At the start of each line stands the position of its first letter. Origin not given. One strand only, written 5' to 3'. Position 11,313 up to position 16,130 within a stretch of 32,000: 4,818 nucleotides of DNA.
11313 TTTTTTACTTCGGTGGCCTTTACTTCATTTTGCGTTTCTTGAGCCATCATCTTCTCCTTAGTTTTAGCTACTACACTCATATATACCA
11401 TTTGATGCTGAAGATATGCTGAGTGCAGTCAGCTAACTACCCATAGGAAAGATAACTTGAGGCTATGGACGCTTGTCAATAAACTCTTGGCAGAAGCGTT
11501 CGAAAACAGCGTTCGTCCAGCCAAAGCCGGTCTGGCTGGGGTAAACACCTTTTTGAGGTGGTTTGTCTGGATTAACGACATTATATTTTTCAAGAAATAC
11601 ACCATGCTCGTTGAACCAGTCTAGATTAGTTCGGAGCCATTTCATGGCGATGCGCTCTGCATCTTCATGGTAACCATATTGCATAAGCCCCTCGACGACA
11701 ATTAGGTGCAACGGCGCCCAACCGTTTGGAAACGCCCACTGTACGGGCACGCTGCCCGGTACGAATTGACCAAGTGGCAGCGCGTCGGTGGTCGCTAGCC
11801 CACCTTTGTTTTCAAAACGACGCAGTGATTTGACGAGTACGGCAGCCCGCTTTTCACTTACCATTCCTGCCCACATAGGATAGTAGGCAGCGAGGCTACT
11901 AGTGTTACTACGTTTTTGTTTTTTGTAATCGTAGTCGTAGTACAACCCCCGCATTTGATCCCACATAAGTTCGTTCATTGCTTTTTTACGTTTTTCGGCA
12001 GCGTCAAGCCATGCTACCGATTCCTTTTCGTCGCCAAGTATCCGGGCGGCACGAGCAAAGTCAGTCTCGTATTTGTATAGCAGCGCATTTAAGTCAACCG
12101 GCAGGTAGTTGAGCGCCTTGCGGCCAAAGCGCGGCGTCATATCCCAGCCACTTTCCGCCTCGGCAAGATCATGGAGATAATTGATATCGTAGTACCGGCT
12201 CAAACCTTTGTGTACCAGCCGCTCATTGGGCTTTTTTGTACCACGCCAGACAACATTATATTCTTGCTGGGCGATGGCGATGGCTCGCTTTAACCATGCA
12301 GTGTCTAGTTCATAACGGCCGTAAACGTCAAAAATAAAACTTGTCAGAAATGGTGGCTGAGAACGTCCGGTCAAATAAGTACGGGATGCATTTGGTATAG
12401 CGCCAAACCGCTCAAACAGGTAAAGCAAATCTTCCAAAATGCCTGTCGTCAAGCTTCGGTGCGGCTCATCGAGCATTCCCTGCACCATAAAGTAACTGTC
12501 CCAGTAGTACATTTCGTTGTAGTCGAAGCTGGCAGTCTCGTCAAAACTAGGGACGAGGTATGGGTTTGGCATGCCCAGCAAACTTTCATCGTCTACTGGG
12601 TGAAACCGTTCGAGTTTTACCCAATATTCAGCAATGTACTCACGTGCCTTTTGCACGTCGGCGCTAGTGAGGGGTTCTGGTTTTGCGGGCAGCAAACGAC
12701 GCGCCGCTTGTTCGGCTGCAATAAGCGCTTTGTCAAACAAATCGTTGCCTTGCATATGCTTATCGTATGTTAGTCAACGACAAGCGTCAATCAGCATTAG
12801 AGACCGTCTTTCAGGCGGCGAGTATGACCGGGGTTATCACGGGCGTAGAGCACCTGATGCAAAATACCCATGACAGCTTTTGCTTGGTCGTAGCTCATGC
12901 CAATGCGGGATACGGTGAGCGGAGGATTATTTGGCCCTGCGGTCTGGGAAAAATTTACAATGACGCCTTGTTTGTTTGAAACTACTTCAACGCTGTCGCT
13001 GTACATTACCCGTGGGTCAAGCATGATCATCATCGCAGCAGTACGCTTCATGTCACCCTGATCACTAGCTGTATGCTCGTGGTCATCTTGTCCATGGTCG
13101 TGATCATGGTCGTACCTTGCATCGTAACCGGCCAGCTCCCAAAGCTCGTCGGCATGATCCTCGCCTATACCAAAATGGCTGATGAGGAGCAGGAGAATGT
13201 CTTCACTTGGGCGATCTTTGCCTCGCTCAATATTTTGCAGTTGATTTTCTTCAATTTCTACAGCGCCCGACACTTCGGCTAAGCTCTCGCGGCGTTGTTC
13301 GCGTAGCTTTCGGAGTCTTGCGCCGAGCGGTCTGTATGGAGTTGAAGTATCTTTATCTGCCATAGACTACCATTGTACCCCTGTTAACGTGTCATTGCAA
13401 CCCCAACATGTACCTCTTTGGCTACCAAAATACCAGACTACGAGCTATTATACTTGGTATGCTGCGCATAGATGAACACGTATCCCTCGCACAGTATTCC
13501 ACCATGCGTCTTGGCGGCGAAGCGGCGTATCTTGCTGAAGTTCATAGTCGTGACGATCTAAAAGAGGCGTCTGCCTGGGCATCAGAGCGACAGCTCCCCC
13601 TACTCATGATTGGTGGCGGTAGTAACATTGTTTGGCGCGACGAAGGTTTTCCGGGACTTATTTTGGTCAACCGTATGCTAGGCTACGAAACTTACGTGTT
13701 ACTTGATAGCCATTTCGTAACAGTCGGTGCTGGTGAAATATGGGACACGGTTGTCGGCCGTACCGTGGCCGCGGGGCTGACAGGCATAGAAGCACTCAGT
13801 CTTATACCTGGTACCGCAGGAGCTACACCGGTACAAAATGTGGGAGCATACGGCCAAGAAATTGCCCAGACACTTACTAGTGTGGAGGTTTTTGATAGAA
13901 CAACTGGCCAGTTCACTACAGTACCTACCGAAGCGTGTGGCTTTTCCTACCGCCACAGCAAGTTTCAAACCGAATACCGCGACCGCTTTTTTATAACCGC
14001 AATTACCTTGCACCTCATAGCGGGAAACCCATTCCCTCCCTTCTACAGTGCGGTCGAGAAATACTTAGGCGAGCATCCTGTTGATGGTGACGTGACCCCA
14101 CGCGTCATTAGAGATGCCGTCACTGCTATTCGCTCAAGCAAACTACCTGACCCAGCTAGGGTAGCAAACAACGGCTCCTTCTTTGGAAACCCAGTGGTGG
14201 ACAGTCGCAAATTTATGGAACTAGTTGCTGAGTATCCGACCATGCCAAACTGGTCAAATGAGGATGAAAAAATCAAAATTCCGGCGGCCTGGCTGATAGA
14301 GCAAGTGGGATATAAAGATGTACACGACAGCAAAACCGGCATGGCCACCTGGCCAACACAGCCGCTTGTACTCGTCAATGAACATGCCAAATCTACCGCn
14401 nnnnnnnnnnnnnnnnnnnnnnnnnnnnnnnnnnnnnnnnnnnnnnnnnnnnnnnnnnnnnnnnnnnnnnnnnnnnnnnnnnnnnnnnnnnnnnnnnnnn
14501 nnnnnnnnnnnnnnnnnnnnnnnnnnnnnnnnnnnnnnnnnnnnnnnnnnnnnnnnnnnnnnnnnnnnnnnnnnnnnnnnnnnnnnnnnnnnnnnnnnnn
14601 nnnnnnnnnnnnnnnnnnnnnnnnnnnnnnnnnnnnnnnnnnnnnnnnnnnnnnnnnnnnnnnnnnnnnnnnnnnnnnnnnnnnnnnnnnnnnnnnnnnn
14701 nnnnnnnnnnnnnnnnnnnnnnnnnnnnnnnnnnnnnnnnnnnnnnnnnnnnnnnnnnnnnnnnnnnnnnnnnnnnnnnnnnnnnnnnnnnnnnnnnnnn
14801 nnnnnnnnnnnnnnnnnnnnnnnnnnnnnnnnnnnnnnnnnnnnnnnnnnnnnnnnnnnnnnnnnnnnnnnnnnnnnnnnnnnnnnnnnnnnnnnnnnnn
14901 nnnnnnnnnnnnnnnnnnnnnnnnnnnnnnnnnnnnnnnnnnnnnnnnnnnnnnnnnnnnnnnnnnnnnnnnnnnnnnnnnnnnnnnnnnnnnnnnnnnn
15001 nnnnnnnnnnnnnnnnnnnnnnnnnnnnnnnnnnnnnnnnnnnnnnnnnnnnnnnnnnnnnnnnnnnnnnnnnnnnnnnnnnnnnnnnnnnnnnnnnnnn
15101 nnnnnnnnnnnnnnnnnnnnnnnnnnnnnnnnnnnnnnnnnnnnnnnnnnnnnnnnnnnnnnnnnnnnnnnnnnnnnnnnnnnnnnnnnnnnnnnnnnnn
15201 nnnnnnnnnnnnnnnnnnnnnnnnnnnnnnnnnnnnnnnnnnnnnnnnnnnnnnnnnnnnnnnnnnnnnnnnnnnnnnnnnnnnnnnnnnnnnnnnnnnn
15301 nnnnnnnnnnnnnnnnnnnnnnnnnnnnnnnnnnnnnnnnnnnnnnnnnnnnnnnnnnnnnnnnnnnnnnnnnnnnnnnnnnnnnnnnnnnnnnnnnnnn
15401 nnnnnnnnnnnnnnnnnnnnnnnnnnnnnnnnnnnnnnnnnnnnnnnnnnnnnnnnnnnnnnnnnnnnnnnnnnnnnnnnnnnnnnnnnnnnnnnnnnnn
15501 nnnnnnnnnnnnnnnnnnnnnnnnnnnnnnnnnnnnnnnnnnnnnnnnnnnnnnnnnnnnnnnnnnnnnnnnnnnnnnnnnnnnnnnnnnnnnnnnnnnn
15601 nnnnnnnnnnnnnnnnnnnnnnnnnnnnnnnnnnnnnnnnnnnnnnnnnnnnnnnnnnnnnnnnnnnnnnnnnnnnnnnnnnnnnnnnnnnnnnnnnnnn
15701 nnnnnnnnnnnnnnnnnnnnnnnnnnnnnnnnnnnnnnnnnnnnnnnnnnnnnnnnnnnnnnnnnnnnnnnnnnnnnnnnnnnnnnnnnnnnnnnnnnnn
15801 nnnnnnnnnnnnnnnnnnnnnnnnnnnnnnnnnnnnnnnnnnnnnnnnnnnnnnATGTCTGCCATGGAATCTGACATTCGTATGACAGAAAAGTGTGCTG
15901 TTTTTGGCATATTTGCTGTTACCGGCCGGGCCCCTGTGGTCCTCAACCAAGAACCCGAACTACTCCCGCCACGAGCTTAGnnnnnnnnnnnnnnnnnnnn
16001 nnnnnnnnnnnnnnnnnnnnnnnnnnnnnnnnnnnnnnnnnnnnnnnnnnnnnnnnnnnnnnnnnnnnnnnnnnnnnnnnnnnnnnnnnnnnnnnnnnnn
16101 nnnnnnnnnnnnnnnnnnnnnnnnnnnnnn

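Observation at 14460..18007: Interleaved exact copies of the murB tail and purF head, fused in frame, separate two unrelated cargo segments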

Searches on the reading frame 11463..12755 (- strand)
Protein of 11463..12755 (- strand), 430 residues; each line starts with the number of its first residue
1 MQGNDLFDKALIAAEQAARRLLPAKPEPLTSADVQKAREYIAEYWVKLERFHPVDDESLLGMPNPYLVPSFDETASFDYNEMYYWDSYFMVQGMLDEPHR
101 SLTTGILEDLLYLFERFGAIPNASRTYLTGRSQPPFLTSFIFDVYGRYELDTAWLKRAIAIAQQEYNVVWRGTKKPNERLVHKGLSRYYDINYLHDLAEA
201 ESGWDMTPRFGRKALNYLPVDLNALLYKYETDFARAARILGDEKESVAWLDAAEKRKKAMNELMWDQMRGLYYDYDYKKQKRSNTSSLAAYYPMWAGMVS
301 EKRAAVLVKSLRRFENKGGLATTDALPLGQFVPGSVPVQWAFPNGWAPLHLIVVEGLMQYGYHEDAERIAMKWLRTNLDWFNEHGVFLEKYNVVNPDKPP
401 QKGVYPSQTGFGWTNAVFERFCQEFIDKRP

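Call 7: search_protein_families(library=pfam, proteins=[window:11463-12755:-], max_evalue=0.01)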
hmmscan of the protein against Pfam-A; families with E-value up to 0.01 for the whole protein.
window:11463-12755:- (430 aa): 3 families
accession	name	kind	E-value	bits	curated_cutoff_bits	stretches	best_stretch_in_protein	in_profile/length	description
PF01204.24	Trehalase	-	9.6e-89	299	21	2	195-423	282-509/512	Trehalase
PF22422.2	MGH1-like_GH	-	2.1e-17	64.2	27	1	195-391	155-340/356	Mannosylglycerate hydrolase MGH1-like glycoside hydrolase domain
PF17389.8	Bac_rhamnosid6H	-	0.0047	16.7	24.5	0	223-312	172-251/339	Bacterial alpha-L-rhamnosidase 6 hairpin glycosidase domain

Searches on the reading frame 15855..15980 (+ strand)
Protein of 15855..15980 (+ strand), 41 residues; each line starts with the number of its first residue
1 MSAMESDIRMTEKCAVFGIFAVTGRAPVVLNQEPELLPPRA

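Call 44: search_protein_families(library=ncbifam, proteins=[window:15855-15980:+], max_evalue=0.1)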
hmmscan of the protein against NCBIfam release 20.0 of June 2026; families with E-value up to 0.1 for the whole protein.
window:15855-15980:+ (41 aa): 0 families

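Call 84: find_encoding_contigs(protein=window:15855-15980:+, flank=5000)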
Protein window:15855-15980:+ (41 aa): no gene with exactly this product is on record in the collection.
